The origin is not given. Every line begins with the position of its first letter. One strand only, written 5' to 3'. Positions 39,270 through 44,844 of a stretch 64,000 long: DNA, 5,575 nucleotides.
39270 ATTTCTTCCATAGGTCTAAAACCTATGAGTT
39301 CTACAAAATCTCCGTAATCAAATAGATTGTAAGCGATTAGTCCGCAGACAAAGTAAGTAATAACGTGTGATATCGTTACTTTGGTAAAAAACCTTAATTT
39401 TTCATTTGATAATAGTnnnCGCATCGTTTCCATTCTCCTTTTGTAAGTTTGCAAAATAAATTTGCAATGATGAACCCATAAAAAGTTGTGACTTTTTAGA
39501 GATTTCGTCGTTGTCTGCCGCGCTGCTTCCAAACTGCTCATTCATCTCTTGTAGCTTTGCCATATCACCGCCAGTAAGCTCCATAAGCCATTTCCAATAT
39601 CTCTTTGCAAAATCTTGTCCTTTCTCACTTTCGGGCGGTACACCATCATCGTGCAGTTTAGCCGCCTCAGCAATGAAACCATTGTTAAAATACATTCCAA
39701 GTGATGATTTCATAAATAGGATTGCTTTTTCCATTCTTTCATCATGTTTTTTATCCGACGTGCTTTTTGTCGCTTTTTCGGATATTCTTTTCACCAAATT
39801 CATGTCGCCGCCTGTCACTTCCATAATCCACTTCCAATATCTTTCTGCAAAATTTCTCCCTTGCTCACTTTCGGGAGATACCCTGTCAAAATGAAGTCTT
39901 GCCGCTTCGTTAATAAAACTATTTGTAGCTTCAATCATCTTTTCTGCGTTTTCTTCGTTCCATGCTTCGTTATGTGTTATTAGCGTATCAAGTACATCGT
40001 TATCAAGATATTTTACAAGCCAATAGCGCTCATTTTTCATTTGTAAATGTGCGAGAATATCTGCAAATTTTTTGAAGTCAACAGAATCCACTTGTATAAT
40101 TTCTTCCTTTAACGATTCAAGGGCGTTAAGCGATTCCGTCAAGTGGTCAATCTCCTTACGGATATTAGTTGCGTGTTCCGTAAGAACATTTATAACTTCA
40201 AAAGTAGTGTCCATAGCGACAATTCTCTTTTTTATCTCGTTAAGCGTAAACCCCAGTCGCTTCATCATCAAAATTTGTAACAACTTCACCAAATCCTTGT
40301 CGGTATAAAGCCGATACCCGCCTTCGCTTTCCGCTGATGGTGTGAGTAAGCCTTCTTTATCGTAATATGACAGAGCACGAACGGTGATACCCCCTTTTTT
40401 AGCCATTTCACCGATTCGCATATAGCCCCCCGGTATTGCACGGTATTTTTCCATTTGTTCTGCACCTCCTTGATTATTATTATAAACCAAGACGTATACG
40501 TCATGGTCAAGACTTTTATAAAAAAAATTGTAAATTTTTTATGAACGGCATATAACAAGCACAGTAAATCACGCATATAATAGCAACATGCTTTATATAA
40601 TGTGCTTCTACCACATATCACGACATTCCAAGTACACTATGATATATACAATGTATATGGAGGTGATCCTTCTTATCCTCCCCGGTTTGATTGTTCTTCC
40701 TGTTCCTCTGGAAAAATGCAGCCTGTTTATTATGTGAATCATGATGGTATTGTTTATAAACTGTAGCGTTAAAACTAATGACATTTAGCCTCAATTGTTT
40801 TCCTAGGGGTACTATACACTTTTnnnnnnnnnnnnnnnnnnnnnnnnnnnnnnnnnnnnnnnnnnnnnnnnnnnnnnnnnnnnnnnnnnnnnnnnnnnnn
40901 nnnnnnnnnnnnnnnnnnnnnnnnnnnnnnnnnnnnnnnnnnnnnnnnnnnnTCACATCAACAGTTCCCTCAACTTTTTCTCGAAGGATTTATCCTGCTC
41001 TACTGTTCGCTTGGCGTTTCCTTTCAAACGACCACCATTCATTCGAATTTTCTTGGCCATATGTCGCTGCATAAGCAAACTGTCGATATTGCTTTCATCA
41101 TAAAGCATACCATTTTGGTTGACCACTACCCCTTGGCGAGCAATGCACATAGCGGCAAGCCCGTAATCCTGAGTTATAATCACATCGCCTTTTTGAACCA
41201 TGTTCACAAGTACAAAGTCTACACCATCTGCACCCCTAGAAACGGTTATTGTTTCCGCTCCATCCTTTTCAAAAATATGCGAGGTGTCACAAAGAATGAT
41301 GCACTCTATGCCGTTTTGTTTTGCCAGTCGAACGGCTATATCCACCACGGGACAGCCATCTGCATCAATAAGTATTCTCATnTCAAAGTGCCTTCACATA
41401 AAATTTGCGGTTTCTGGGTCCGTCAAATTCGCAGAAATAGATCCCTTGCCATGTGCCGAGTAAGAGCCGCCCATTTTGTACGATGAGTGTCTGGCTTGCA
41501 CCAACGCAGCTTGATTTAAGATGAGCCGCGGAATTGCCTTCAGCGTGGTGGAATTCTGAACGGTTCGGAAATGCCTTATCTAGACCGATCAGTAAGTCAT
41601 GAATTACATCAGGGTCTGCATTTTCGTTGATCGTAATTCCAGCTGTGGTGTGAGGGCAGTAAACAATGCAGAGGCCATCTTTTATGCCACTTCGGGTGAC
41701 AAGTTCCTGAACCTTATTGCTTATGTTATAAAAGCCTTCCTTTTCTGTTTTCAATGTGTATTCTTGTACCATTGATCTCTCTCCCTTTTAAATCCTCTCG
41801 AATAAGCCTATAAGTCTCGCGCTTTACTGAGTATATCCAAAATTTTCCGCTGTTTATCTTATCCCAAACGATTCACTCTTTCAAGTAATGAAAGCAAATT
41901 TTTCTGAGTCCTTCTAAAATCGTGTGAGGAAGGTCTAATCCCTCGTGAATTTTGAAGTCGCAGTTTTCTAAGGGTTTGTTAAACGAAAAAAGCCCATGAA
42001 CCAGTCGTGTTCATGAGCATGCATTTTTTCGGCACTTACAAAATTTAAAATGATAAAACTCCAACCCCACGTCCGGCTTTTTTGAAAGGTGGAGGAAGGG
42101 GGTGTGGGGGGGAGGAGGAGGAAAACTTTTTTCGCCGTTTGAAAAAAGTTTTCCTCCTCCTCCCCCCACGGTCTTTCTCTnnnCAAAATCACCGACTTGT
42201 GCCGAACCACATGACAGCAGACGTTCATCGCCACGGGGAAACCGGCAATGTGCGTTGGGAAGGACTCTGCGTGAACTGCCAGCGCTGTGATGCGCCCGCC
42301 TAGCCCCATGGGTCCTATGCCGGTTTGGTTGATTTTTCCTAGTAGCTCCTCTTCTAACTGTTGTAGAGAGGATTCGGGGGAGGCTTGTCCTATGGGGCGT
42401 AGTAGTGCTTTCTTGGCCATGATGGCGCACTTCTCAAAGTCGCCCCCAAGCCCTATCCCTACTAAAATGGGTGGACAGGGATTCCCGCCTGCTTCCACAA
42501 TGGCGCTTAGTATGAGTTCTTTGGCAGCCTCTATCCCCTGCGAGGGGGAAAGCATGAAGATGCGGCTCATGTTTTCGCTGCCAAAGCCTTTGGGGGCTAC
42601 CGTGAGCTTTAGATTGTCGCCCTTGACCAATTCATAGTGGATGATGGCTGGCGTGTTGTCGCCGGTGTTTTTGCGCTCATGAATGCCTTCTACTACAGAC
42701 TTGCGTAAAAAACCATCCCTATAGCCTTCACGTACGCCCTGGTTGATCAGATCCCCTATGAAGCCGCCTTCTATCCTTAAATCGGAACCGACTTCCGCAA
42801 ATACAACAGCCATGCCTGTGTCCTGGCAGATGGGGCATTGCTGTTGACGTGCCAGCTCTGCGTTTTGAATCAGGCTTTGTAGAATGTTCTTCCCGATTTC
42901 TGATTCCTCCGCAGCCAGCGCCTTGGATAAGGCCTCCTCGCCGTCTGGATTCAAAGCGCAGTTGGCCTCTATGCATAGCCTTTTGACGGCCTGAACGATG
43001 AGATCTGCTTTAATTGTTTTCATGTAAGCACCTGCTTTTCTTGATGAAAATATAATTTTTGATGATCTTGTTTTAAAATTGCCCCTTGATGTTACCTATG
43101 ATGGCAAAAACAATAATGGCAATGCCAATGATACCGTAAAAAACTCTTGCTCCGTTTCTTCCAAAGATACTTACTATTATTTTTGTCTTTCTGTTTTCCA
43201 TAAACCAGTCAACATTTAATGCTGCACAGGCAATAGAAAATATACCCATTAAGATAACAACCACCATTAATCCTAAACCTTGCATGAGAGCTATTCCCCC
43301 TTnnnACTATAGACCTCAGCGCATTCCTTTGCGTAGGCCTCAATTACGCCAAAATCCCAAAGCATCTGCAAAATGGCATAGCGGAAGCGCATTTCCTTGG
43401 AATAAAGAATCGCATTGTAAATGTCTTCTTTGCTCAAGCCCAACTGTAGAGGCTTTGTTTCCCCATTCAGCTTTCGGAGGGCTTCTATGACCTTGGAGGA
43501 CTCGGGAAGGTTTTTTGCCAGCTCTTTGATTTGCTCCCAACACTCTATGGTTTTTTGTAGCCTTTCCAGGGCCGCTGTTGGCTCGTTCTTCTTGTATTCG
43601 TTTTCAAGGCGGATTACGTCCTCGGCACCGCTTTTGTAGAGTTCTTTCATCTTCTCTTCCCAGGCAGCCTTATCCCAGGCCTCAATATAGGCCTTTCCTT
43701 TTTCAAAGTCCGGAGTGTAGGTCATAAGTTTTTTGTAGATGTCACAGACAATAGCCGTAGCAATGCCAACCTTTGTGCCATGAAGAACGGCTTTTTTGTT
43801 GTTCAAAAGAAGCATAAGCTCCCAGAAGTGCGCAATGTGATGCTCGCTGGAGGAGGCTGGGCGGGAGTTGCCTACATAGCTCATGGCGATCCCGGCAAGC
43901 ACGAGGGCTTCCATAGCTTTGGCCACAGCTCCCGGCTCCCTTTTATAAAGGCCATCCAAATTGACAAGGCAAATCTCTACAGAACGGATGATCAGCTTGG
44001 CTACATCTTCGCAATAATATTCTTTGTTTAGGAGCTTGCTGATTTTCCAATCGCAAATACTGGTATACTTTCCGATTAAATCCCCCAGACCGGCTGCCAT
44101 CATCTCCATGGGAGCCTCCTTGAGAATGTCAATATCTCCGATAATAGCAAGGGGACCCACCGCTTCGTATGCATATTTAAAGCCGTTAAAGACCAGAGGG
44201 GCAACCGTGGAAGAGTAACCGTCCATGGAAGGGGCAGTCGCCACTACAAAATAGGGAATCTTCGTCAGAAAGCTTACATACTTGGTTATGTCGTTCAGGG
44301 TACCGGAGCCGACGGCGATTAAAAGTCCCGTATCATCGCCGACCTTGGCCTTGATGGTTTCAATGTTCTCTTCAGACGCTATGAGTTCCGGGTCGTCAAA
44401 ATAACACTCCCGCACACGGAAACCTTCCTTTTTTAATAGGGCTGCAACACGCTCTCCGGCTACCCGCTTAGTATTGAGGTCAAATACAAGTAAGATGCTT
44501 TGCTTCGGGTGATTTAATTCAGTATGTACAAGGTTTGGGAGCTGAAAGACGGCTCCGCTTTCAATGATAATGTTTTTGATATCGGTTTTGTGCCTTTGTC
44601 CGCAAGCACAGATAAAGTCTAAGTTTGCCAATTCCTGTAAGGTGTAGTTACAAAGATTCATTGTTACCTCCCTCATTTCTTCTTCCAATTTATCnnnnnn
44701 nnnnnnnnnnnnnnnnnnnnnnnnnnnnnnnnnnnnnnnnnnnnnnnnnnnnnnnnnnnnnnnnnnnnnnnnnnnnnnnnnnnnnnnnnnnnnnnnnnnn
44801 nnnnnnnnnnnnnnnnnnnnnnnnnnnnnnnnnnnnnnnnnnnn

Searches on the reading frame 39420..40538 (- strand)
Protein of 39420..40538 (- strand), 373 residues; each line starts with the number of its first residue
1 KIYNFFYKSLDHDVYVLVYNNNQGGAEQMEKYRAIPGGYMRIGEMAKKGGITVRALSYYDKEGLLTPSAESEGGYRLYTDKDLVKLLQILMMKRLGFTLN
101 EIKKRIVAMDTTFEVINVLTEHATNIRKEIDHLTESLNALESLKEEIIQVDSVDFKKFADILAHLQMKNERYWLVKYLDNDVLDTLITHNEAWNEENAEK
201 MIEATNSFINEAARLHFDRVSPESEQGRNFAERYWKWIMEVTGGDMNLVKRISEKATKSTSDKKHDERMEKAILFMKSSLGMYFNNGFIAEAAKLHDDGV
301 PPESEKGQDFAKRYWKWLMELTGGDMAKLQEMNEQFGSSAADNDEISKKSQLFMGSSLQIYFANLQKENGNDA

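Call 74: search_protein_families(library=pfam, proteins=[window:39420-40538:-], max_evalue=0.00001)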
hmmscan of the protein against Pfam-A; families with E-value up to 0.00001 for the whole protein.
window:39420-40538:- (373 aa): 4 families
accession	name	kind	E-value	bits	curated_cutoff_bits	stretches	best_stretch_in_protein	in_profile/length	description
PF13411.12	MerR_1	-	4.7e-17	62.3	21.6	1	40-104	1-64/69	MerR HTH family regulatory protein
PF00376.29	MerR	-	1.3e-12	47.8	28.2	1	41-78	1-38/38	MerR family regulatory protein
PF07739.18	TipAS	-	6.2e-08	33.6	23.8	0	179-243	11-75/117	TipAS antibiotic-recognition domain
PF09278.17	MerR-DNA-bind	-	7.8e-06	26.9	25.4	0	85-143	3-65/65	MerR, DNA binding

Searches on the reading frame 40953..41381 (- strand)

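Call 75: search_protein_families(library=pfam, proteins=[window:40953-41381:-], max_evalue=0.00001)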
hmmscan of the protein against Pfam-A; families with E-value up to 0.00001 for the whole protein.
window:40953-41381:- (142 aa): 1 family
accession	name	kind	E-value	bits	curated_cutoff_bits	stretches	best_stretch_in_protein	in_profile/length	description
PF02639.20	DUF188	-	3.9e-37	127.3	24.3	1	16-141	2-128/130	Uncharacterized BCR, YaiI/YqxD family COG1671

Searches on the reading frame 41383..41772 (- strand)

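Call 75: search_protein_families(library=pfam, proteins=[window:41383-41772:-], max_evalue=0.00001)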
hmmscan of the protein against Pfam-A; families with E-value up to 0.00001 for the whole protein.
window:41383-41772:- (129 aa): 1 family
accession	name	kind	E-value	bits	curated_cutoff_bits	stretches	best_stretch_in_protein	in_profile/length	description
PF01894.22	UPF0047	-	5.6e-44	149.5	27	1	16-127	1-116/117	Uncharacterised protein family UPF0047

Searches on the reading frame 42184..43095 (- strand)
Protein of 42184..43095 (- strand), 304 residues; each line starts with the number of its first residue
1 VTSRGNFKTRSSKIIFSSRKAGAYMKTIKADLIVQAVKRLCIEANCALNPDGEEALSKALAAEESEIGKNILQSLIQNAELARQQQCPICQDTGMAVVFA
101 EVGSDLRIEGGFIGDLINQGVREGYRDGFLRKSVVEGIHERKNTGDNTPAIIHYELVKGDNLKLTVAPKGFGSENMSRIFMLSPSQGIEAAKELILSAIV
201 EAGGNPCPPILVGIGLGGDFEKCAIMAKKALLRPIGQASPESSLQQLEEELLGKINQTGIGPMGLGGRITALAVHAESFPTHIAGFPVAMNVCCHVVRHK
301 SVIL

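Call 75: search_protein_families(library=pfam, proteins=[window:42184-43095:-], max_evalue=0.00001)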
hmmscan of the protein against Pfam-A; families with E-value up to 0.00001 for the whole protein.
window:42184-43095:- (304 aa): 1 family
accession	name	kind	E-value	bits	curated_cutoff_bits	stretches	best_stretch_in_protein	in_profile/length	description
PF05681.19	Fumerase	-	6.6e-110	367.1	25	1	35-302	2-269/270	Fumarate hydratase (Fumerase)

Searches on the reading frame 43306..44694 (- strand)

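Call 75: search_protein_families(library=pfam, proteins=[window:43306-44694:-], max_evalue=0.00001)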
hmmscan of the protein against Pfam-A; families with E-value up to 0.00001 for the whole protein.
window:43306-44694:- (463 aa): 1 family
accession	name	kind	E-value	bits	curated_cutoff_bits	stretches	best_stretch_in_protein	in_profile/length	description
PF13685.12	Fe-ADH_2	-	8.1e-31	107.5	28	1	44-195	2-149/149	Iron-containing alcohol dehydrogenase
